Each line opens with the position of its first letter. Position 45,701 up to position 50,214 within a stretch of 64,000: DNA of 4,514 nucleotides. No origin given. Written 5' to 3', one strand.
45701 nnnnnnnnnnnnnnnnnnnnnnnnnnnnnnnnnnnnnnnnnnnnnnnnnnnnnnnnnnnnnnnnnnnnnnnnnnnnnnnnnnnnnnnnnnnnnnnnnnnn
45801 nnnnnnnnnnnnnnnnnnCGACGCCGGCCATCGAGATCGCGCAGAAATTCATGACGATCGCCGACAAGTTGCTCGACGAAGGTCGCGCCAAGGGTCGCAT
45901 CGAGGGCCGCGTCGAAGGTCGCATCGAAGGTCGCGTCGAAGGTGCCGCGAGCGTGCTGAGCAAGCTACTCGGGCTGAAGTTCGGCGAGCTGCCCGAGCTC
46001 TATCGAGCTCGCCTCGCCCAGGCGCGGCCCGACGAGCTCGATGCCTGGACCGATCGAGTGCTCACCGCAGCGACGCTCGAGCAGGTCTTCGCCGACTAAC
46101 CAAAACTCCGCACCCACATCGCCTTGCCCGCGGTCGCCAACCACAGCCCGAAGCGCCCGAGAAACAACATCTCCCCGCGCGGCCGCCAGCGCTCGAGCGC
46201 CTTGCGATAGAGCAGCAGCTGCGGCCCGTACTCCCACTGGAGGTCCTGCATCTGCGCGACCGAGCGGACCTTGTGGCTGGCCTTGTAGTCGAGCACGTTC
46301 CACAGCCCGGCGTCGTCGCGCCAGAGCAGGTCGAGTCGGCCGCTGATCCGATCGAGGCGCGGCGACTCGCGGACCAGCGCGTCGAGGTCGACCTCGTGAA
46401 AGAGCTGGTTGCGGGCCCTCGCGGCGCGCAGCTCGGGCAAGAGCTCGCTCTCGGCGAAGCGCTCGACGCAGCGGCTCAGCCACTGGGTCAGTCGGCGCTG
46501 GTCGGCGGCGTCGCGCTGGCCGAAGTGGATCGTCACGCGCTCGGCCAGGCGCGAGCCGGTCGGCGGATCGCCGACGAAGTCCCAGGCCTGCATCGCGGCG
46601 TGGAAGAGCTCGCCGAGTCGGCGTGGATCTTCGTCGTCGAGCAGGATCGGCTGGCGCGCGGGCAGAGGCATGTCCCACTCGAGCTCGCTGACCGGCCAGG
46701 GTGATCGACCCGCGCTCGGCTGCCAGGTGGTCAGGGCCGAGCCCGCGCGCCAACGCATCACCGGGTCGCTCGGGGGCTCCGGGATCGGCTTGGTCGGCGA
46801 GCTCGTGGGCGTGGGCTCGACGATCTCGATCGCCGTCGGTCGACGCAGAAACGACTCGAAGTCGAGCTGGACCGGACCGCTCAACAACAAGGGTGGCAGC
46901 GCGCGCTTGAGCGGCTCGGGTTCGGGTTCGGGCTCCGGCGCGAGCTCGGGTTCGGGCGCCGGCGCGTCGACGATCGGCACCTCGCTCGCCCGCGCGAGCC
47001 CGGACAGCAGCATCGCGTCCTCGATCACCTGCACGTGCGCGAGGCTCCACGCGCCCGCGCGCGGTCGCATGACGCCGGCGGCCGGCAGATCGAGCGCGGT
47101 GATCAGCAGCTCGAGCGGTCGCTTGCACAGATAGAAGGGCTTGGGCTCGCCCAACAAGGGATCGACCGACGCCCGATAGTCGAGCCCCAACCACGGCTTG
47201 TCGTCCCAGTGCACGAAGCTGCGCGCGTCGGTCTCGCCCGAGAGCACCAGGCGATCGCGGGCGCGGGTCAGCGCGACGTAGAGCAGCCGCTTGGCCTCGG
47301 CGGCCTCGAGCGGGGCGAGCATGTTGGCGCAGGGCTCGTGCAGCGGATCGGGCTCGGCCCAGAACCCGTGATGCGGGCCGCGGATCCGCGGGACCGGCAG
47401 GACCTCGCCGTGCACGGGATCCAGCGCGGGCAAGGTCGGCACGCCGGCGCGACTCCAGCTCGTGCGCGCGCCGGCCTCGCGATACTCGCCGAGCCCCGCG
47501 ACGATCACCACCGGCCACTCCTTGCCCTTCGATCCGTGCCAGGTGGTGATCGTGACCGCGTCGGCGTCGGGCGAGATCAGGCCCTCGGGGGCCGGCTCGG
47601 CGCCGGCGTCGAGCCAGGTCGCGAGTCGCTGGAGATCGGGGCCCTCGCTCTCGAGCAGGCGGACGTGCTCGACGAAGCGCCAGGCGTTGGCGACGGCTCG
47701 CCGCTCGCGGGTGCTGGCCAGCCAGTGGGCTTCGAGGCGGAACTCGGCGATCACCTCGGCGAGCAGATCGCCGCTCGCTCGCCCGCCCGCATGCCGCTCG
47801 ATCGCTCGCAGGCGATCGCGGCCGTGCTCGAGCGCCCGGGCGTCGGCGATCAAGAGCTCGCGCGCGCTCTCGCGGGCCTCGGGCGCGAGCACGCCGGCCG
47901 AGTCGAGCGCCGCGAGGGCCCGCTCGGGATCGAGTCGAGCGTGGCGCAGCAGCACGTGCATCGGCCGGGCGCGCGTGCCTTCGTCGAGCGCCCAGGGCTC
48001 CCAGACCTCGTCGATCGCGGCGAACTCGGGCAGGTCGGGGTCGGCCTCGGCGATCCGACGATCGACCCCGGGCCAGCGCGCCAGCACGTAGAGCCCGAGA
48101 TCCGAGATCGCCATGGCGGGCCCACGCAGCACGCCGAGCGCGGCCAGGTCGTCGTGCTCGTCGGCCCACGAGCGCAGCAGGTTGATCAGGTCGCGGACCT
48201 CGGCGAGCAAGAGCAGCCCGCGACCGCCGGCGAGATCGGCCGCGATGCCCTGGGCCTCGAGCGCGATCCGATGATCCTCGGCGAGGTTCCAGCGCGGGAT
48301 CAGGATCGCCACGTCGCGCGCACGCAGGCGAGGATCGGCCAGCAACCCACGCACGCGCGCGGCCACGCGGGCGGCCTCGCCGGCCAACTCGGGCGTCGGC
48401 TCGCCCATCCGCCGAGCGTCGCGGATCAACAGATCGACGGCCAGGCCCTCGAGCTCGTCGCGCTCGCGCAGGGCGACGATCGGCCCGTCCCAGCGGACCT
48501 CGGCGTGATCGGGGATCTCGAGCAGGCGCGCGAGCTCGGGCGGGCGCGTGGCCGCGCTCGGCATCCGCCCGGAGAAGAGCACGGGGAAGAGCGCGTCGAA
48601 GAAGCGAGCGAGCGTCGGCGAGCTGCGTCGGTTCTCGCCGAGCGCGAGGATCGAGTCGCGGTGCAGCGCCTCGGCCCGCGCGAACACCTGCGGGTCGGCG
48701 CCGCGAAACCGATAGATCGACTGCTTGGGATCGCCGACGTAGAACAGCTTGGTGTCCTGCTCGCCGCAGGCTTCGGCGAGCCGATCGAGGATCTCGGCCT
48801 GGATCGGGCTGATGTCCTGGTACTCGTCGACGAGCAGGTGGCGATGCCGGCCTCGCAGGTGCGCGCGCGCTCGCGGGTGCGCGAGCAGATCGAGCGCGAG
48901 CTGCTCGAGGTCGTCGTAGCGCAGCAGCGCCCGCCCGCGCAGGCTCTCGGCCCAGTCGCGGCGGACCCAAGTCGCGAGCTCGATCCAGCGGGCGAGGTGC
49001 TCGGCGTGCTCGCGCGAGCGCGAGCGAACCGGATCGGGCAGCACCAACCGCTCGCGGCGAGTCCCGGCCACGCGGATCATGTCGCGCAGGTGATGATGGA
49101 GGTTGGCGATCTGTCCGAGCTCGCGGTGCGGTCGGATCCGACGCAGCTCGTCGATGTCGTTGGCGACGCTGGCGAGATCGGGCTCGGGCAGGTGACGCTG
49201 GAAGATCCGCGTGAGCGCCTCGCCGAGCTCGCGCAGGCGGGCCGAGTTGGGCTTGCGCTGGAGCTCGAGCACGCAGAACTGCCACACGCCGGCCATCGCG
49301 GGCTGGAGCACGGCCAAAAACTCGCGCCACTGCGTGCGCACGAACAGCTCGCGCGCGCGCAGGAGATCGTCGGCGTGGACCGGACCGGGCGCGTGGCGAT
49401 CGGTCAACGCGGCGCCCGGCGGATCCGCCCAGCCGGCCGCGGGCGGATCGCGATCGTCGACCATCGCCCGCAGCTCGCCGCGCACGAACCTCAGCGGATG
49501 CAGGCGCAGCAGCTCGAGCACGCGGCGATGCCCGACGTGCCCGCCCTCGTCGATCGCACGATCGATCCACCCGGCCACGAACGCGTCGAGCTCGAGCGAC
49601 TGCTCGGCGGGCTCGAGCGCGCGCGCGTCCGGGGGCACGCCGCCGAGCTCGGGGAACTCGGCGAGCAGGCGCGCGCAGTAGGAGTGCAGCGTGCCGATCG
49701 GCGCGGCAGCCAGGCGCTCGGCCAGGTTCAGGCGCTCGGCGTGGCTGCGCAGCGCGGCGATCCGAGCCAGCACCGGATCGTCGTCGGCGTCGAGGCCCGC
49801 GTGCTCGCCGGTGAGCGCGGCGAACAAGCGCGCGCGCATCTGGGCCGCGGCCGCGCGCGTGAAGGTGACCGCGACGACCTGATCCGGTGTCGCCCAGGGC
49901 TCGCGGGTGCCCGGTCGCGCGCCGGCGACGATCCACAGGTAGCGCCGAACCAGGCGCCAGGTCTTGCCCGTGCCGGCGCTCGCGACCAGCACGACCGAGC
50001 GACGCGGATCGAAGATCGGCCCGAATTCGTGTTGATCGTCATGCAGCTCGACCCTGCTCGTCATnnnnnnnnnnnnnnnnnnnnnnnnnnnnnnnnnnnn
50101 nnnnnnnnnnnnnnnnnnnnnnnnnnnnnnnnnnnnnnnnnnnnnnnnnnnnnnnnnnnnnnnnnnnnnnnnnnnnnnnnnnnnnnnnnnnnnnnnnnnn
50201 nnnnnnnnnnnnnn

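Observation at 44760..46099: Rpn/YhgA-like recombination-promoting nuclease with expanded GR(V/I/N)EGR coding repeats and a tandem duplicated 3' fragment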

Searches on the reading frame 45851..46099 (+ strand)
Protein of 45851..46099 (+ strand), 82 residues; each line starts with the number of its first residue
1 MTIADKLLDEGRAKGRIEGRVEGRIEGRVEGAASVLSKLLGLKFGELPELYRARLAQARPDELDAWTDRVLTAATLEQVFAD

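Call 4: search_protein_families(library=pfam, proteins=[window:45851-46099:+], max_evalue=0.1)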
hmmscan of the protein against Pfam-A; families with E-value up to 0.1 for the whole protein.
window:45851-46099:+ (82 aa): 2 families
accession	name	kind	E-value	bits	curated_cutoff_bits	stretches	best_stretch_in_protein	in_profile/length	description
PF14261.11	DUF4351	-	0.0014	19.1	25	1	26-76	2-52/59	Domain of unknown function (DUF4351)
PF09811.14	Yae1_N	-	0.085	13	27.5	1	9-32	3-26/39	Essential protein Yae1, N terminal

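Call 5: search_protein_families(library=ncbifam, proteins=[window:45851-46099:+], max_evalue=0.1)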
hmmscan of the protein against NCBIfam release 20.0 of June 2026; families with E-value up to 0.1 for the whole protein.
window:45851-46099:+ (82 aa): 1 family
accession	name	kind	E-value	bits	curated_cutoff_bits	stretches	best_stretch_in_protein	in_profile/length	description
NF009925.1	PRK13386.1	equivalog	0.038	13.3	192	1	9-39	60-90/228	flagellar assembly protein FliH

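Call 29: find_encoding_contigs(protein=window:45851-46099:+, flank=3000, max_places=4)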
Protein window:45851-46099:+ (82 aa): no gene with exactly this product is on record in the collection.

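Call 31: find_homologous_proteins(query=window:45851-46096:+, max_evalue=0.001)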
Query window:45851-46096:+ (82 aa): 26 proteins with E <= 0.001 among 109 candidates.
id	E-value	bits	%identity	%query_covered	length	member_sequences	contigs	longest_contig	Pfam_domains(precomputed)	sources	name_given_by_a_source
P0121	3.3e-44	165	100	100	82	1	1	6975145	-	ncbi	ncbi:hypothetical protein ACNOYE_05620 [Nannocystaceae bacterium ST9]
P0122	3.1e-15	73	49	98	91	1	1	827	-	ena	-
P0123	7.4e-15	72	48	98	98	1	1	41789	PF14261.12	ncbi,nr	ncbi:MAG: DUF4351 domain-containing protein [Planctomycetes bacterium]|nr:DUF4351 domain-containing 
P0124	2.3e-12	64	46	73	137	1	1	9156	PF09811.15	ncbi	-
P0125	6.8e-12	63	47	87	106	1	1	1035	-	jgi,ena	-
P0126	4.0e-11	60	44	98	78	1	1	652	-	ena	-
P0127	8.9e-11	59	44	87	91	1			PF14261.12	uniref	uniref:DUF4351 domain-containing protein n=1 Tax=Castellaniella caeni TaxID=266123 RepID=UPI0011AECD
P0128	9.0e-11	59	51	95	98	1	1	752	PF14261.12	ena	-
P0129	2.1e-10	58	46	87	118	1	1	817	-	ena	-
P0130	2.4e-9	55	42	89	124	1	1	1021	PF14261.12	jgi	jgi:flagellar biosynthesis/type III secretory pathway protein FliH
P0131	3.4e-9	54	48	74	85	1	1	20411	PF14261.12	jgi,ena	-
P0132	7.7e-8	50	42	89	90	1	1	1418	-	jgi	jgi:predicted transposase YdaD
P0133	8.4e-8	50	40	98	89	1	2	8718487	-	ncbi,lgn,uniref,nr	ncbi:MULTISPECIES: hypothetical protein [Streptomyces]|uniref:hypothetical protein n=1 Tax=Streptomy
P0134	6.7e-7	47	47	88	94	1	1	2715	-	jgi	jgi:predicted transposase YdaD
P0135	1.6e-6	46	46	71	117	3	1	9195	-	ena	-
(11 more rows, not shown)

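Call 32: find_encoding_contigs(protein=P0121, flank=4000, max_places=4)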
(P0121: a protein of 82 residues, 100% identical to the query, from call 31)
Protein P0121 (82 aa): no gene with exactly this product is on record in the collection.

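Call 33: list_cluster_members(proteins=[P0121, P0001])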
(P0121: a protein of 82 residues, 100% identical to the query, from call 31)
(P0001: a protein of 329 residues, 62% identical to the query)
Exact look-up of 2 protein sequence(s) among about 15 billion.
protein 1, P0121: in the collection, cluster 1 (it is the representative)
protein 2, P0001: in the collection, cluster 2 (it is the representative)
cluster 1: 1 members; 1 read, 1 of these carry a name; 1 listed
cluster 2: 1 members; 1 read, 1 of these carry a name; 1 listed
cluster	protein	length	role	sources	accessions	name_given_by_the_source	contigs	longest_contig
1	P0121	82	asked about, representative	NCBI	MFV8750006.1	hypothetical protein ACNOYE_05620 [Nannocystaceae bacterium ST9]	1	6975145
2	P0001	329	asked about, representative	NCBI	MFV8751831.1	Rpn family recombination-promoting nuclease/putative transposase [Nannocystaceae ...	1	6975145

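Call 42: predict_structure(alignment_id=A3)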
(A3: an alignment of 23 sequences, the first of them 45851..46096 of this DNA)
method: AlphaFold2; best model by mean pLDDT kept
length: 82 residues; sequences in the alignment: 23
mean_pLDDT: 87.5   pTM: 0.66
mean pLDDT of the five models: 87.5, 84.4, 83.4, 81.1, 79.7
residues with pLDDT >= 90: 52; 70-90: 23; 50-70: 7; < 50: 0
segments of 3 or more residues with pLDDT < 50: none
pLDDT, mean of each block of 10 residues (from residue 1): 75 71 80 95 96 93 95 95 85
secondary structure, 60 per line:
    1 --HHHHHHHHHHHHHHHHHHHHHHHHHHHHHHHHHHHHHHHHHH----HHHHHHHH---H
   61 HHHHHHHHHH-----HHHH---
elements in order: H3-44 H49-56 H60-70 H76-79

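Call 45: fold_search(model_id=the predicted structure, library=pdb)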
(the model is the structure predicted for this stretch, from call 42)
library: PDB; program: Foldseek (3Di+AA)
matches with E <= 10: 12; with E <= 0.001: 0
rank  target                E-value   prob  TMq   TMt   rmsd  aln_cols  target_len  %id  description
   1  1x90_A                4.8e+00  0.23  0.49  0.28   9.2        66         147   15  Crystal structure of mutant form B of a pectin methylesterase inhibitor from Arabidopsis (released 2004-12-28)
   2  9g25_I                5.4e+00  0.18  0.49  0.21   5.2        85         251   10  snR30 snoRNP - State 1 - Utp23-Krr1-deltaC3 (released 2025-06-18)
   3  6xs6_C                6.1e+00  0.04  0.23  0.05  11.2        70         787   26  SARS-CoV-2 Spike D614G variant, minus RBD (released 2020-07-22)
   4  4mtx_C                6.5e+00  0.13  0.35  0.29  10.8        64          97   14  Structure of the ERS1 dimerization and histidine phosphotransfer domain from Arabidopsis thaliana (released 2014-10-01)
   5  8e79_D                6.5e+00  0.11  0.40  0.04  10.4        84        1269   18  Mycobacterium tuberculosis RNAP paused elongation complex with Escherichia coli NusG transcription factor (released 2023-03-22)
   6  5yim_A                6.9e+00  0.04  0.23  0.03  13.2        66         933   14  Structure of a Legionella effector (released 2018-05-30)
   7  4a5x_A                9.4e+00  0.06  0.28  0.32  10.8        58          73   19  Structures of MITD1 (released 2012-11-14)
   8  5im6_A                9.4e+00  0.04  0.25  0.14  11.0        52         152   21  Crystal structure of designed two-component self-assembling icosahedral cage I32-28 (released 2016-07-27)
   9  9a5j_A                9.9e+00  0.09  0.41  0.07  11.4        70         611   16  Integrative model of DNAK-GUDB by crosslinking MS and deep learning (released 2024-09-18)
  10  7jqe                  9.9e+00  0.05  0.40  0.13   7.1        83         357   17  Structure of an extracellular fragment of EsaA from Streptococcus gallolyticus (released 2020-11-11)
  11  2zhz_A                9.9e+00  0.04  0.25  0.14  11.0        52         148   21  Crystal structure of a pduO-type ATP:cobalamin adenosyltransferase from Burkholderia thailandensis (released 2008-07-29)
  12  7n1y_B                9.9e+00  0.03  0.22  0.03  10.5        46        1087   26  Structural basis for enhanced infectivity and immune evasion of SARS-CoV-2 variants (released 2021-07-07)

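Call 53: search_protein_families(library=padloc, proteins=[window:45851-46096:+], max_evalue=0.01)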
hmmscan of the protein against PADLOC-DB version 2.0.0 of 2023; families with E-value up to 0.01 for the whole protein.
window:45851-46096:+ (82 aa): 0 families

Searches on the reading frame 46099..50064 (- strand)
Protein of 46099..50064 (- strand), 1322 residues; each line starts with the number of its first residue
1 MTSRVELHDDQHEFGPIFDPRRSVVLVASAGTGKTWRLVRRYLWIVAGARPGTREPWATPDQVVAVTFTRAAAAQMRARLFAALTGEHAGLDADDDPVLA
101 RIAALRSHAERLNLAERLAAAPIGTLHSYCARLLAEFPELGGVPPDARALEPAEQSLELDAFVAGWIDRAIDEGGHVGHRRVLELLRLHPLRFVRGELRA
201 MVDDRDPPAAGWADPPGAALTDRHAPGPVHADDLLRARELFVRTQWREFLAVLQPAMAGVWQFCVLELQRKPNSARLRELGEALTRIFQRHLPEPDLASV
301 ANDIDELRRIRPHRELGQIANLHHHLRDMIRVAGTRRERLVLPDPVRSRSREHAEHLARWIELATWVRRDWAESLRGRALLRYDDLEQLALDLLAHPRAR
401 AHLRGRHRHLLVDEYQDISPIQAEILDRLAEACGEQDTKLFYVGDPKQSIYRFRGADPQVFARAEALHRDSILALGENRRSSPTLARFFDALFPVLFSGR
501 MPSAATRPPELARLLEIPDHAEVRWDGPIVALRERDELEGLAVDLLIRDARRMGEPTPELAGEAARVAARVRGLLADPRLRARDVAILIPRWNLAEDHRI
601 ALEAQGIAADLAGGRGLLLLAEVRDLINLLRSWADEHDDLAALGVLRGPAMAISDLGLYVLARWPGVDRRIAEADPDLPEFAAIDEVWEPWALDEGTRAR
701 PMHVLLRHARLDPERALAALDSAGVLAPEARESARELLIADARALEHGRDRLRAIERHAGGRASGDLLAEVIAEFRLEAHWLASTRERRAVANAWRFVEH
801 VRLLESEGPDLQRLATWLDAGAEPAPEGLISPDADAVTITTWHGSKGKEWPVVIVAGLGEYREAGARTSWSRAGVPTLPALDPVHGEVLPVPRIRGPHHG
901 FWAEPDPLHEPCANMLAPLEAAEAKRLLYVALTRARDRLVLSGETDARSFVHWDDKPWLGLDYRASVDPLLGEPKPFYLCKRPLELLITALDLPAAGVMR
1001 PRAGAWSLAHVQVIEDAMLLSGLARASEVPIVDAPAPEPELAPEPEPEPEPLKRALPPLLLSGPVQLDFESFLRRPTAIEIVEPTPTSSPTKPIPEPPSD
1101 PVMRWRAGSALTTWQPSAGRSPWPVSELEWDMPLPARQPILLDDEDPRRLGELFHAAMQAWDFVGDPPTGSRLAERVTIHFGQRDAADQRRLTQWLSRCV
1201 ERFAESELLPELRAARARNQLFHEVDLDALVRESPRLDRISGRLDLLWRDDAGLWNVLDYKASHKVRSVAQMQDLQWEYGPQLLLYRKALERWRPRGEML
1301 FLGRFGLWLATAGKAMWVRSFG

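Call 26: search_protein_families(library=pfam, proteins=[window:46099-50064:-], max_evalue=0.001)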
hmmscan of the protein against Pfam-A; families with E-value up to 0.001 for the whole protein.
window:46099-50064:- (1322 aa): 7 families
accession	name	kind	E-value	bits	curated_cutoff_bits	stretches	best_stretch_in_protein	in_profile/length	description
PF00580.27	UvrD-helicase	-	1.6e-38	133.4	23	2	369-465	174-267/271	UvrD/REP helicase N-terminal domain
PF13361.12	UvrD_C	-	2.3e-13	50.7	25.6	1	834-942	284-346/350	UvrD-like helicase C-terminal domain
PF13245.12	AAA_19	-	2.5e-13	50.8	25.1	2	400-454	85-134/134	AAA domain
PF12705.13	PDDEXK_1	-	5.7e-12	46.5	22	1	1144-1293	31-172/247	PD-(D/E)XK nuclease superfamily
PF13538.12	UvrD_C_2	-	2.3e-07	31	27.4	0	919-941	29-51/52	UvrD-like helicase C-terminal domain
PF13401.12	AAA_22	-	0.00013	22.8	27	0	21-92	5-65/130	AAA domain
PF13604.12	AAA_30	-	0.00022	21.4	27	0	19-79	16-65/191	AAA domain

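Call 53: search_protein_families(library=padloc, proteins=[window:46099-50064:-], max_evalue=0.01)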
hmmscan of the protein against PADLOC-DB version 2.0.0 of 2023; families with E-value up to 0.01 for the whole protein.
window:46099-50064:- (1322 aa): 50 families (the best 25 are shown)
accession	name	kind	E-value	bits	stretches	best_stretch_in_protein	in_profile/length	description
PDLC00117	GajB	-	6.6e-33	112.1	2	351-482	159-291/604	UrvD helicase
PDLC00127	GajB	-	1.3e-23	81.3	1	367-490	161-286/594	UrvD helicase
PDLC00132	GajB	-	6.2e-23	79.3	2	367-485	174-291/625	UrvD helicase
PDLC03802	RTasHel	-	1.4e-21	75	2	371-492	156-272/675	DRT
PDLC00130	GajB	-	4.3e-21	72.8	1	393-495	192-292/589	UrvD helicase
PDLC00122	GajB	-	2e-20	71.2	1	388-491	143-245/502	UrvD helicase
PDLC00119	GajB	-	6.6e-20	69.5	1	379-488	190-295/565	UrvD helicase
PDLC00103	GajB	-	1.1e-19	68.9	1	362-496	164-298/612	UrvD helicase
PDLC00114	GajB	-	2.6e-19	67.3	1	367-485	175-291/635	UrvD helicase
PDLC00112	GajB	-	3.8e-19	66.7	1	353-490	157-292/581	UrvD helicase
PDLC00121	GajB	-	2.7e-18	63.8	1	380-504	176-294/565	UrvD helicase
PDLC00123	GajB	-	4.1e-18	63.3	1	384-490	153-256/540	UrvD helicase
PDLC00129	GajB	-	6.3e-18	62.7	1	380-484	197-300/594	UrvD helicase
PDLC00136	GajB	-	3.6e-17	60.5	1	400-492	196-288/570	UrvD helicase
PDLC00138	GajB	-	5.5e-17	59.7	1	384-493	197-304/581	UrvD helicase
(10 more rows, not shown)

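Call 57: search_protein_families(library=ncbifam, proteins=[window:46099-50064:-], max_evalue=0.00001)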
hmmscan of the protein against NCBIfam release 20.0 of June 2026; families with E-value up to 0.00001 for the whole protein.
window:46099-50064:- (1322 aa): 14 families
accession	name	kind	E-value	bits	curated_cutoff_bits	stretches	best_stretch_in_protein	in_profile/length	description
TIGR02784.1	addA_alphas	equivalog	3.8e-50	171.3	860.75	3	356-689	336-694/1138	double-strand break repair helicase AddA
TIGR02785.1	addA_Gpos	equivalog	2e-49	168.3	707.65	2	361-495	338-482/1234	helicase-exonuclease AddAB subunit AddA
TIGR00609.1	recB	equivalog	2.5e-39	135.2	696.05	2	377-493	339-455/1175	exodeoxyribonuclease V subunit beta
NF010485.0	PRK13909.1-2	equivalog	1e-31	110.1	650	2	373-498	294-429/909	RecB-like helicase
TIGR01073.1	pcrA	equivalog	6.5e-30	104.1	911.2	2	367-483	169-283/725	DNA helicase PcrA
NF008276.0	PRK11054.1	equivalog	9e-27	93.8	543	1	336-459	364-481/684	DNA helicase IV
NF008743.0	PRK11773.1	equivalog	3.1e-25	88.6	965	2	380-483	186-287/720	DNA helicase II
TIGR01075.1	uvrD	equivalog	5.6e-25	87.7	1144.45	2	393-484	194-283/715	DNA helicase II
TIGR01074.1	rep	equivalog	7.4e-25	87.3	951.45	1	318-482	123-279/668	DNA helicase Rep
NF010487.0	PRK13909.1-4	equivalog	3.3e-24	85.2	759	1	383-493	300-420/924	RecB-like helicase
NF008128.0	PRK10876.1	equivalog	6.4e-24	83.7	1697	2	368-493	336-461/1181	exodeoxyribonuclease V subunit beta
NF008172.0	PRK10919.1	equivalog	4.5e-15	54.9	1168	1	371-485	171-283/673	DNA helicase Rep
NF010486.0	PRK13909.1-3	equivalog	1.2e-10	40.1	1109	1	403-462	327-391/921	RecB-like helicase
NF010484.0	PRK13909.1-1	equivalog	1.3e-10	39.8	1074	0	405-493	343-435/945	RecB-like helicase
